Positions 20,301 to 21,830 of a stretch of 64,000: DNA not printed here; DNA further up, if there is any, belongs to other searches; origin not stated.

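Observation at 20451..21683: Integrase carries a C-terminal zinc-ribbon and HNH_3-like extension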

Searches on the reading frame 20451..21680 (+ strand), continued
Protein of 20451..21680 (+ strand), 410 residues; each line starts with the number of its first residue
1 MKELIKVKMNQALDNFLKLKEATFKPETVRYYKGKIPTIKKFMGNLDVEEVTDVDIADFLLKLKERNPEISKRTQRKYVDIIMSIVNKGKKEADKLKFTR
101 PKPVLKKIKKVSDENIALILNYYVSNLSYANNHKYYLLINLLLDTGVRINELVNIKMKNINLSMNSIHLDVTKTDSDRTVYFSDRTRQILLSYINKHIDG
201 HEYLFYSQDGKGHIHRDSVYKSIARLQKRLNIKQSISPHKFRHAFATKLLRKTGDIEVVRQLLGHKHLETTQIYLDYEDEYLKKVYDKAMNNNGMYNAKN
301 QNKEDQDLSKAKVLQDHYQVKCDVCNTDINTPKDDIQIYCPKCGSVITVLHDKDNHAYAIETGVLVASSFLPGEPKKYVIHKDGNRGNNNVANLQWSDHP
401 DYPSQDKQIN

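Call 16: search_protein_families(library=phrogs, proteins=[window:20451-21680:+], max_evalue=1)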
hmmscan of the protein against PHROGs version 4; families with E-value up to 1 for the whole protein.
window:20451-21680:+ (410 aa): 21 families
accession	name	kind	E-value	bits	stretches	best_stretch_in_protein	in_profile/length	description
phrog_1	-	integration and excision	1.8e-47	163.9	1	10-312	167-476/611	integrase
phrog_216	-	integration and excision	5.4e-41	141.6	1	111-331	56-278/301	integrase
phrog_7685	-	integration and excision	1.8e-08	35.2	1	174-285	125-231/240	integrase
phrog_7269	-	integration and excision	7e-08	33.3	1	218-284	12-76/89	integrase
phrog_59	-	DNA, RNA and nucleotide metabolism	7.8e-08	33.1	1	365-401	194-230/423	HNH endonuclease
phrog_959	-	DNA, RNA and nucleotide metabolism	2e-07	31.9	1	362-401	60-101/138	HNH endonuclease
phrog_23271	-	unknown function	1.3e-05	26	1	236-281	9-54/67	-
phrog_10320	-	unknown function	7.2e-05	23.9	1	211-282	12-85/89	-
phrog_1492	-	DNA, RNA and nucleotide metabolism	8.2e-05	22.9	1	362-399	114-152/414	HNH endonuclease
phrog_24775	-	unknown function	0.00076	20.6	1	222-296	14-85/101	-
phrog_7244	-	integration and excision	0.00088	19.6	1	19-179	86-240/263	integrase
phrog_34557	-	integration and excision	0.016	15.9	1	235-284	124-173/183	integrase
phrog_4875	-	unknown function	0.019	16.1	1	317-349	10-42/77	-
phrog_6417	-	other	0.03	15.2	1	315-349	3-39/68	translational regulator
phrog_6422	-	moron, auxiliary metabolic gene and host takeover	0.036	15.5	1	319-355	7-48/120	Lar-like restriction alleviation protein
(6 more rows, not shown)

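Call 42: predict_structure(alignment_id=A5)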
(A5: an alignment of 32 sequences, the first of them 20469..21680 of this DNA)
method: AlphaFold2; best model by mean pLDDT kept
length: 404 residues; sequences in the alignment: 32
mean_pLDDT: 81.3   pTM: 0.65
mean pLDDT of the five models: 81.3, 80.6, 79.8, 79.3, 79.0
residues with pLDDT >= 90: 231; 70-90: 86; 50-70: 19; < 50: 68
segments of 3 or more residues with pLDDT < 50: 288-293, 295-308, 357-404
pLDDT, mean of each block of 10 residues (from residue 1): 97 93 93 97 97 97 95 97 92 89 92 97 94 98 97 98 90 97 97 95 92 96 97 95 89 92 83 71 65 47 46 78 77 83 71 56 35 33 33 34 30
secondary structure, 60 per line:
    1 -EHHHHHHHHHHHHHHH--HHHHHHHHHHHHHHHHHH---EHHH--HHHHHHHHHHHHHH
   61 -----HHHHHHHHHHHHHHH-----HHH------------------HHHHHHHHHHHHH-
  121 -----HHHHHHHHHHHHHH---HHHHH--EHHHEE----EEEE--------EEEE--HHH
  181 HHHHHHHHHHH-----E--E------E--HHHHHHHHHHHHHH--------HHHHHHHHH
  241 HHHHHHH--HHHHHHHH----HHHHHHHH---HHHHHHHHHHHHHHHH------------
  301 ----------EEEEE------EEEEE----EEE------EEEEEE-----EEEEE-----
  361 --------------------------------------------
elements in order: H3-17 H20-37 H47-60 H66-80 H107-119 H126-139 H143-147 E160-163 E172-175 H178-191 H210-223 H232-247 H250-257 H262-269 H273-288 E311-315 E322-326 E331-333 E340-345 E351-355

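Call 61: search_dna_similar(query=window:20469-21680:+, collection=phages, mode=protein, max_rows=12)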
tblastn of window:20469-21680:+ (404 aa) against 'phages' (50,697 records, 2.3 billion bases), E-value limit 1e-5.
Records with a match: 344; places in all: 347; records where one place covers at least 80% of the query: 0.
Best place of each record, by identity: <60% 344.
By first word of the organism name: Mycobacterium 142; Bacteriophage 62; Polaribacter 19; Listeria 14; Bacillus 13; Staphylococcus 8; Acinetobacter 7; Roseobacter 6; Peduovirus 6; Corynebacterium 5; and 31 more.
By host as written in the record: Mycobacterium smegmatis mc2 155 92; - 78; Mycobacterium smegmatis mc#155 19; Listeria monocytogenes 14; Polaribacter sp. HaHaR_3_91 11; Mycobacterium tuberculosis; Mycobacterium smegmatis 9; Mycobacterium smegmatis mc2155 6; Polaribacter sp. R2A056_3_33 6; and 74 more.
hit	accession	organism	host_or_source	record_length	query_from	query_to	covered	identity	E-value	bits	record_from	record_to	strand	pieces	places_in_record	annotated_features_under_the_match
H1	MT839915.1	Bacteriophage sp.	human fecal samples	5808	4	268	66%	28.0%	6e-9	64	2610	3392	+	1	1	record has no annotation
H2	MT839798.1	Bacteriophage sp.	human fecal samples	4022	11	269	64%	28.3%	1e-13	79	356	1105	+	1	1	record has no annotation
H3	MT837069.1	Bacteriophage sp.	human fecal samples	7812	7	296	72%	25.2%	3e-11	71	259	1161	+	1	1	record has no annotation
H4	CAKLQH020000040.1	Acinetobacter phage MD-2021a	not known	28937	5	283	69%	26.1%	2e-17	91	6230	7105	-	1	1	xerC_1: tyrosine recombinase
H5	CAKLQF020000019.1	Acinetobacter phage MD-2021a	not known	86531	5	283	69%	26.1%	2e-17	91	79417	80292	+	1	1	xerC_1: tyrosine recombinase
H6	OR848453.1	Listeria phage LM 4-14-1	Listeria monocytogenes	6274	3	280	69%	26.1%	9e-16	85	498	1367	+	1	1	record has no annotation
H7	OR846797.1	Listeria phage LM 4-11-1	Listeria monocytogenes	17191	3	280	69%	26.1%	1e-15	85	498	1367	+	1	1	record has no annotation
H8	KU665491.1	Bacillus phage Mgbh1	Bacillus sp. MGK1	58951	20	307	71%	24.9%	5e-15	83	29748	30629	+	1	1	tyrosine recombinase XerD-like protein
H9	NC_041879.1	Bacillus phage Mgbh1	Bacillus sp. MGK1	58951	20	307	71%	24.9%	5e-15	83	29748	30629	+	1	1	integrase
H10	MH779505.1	Mycobacterium phage Grizzly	Mycobacterium smegmatis mc#155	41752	5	288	70%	24.9%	3e-13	77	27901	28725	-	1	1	32: integrase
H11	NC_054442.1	Mycobacterium phage Grizzly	Mycobacterium smegmatis mc#155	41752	5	288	70%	24.9%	3e-13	77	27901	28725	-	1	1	32: integrase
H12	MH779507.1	Mycobacterium phage Hotshotbaby7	Mycobacterium smegmatis mc#155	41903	5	288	70%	24.8%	3e-13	78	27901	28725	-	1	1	32: integrase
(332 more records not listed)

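Call 71: search_protein_families(library=padloc, proteins=[window:20469-21680:+], max_evalue=0.01)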
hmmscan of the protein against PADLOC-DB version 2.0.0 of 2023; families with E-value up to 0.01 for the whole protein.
window:20469-21680:+ (404 aa): 3 families
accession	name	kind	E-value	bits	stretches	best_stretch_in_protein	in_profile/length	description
PDLC03687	HEase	-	1.2e-05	23.3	1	309-392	10-93/178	homing endonuclease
PDLC04447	PDC-M14A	-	0.0011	17.4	1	274-339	81-149/152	-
PDLC04162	HEC-08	-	0.002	15.3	1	260-347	173-259/358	-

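Call 72: search_protein_families(library=ncbifam, proteins=[window:20469-21680:+], max_evalue=0.01)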
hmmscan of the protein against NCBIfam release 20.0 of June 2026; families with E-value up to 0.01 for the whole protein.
window:20469-21680:+ (404 aa): 14 families
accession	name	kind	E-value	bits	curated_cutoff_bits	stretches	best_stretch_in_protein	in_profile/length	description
NF040815.2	recomb_XerA_Arch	equivalog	2.2e-51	174.9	220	1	15-280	9-263/263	site-specific tyrosine recombinase/integron integrase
TIGR02225.1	recomb_XerD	equivalog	3.3e-39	134.9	329.6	1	15-283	10-286/290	site-specific tyrosine recombinase XerD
TIGR02224.1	recomb_XerC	equivalog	4.8e-38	131.2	335.15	1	15-284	10-290/295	tyrosine recombinase XerC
NF001399.0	PRK00283.1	subfamily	5.3e-35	121.1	279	1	6-283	8-295/300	tyrosine recombinase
TIGR02249.1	integrase_gron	subfamily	1.4e-22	80.5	265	2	205-270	234-299/315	integron integrase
NF003462.0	PRK05084.1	equivalog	1.4e-21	76.6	267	1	126-283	194-356/360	tyrosine recombinase XerS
NF002331.0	PRK01287.1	subfamily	3e-21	75.8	371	1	131-307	166-348/365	site-specific tyrosine recombinase XerC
NF011946.0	PRK15417.1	equivalog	4.4e-12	45.8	435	1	207-269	251-313/337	integron integrase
NF007370.0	PRK09870.1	subfamily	7.9e-09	35.4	221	1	100-285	8-193/200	tyrosine-type DNA invertase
NF007371.0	PRK09871.1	subfamily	5.1e-06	26.2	222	1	126-272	25-175/198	tyrosine-type DNA invertase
NF041502.1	integrase_1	equivalog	5.1e-05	22.2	350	1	203-286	285-374/484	site-specific integrase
NF040693.1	recomb_GmtY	equivalog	0.00058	19.2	340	1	186-274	341-435/441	gamma-mobile-trio recombinase GmtY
NF011481.0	PRK14890.1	equivalog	0.0014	18.6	61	1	309-341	5-37/61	putative Zn-ribbon RNA-binding protein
NF041070.1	carrier_LysW_Arch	domain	0.0017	18.4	75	1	314-348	3-40/57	alpha-aminoadipate/glutamate carrier protein LysW/ArgW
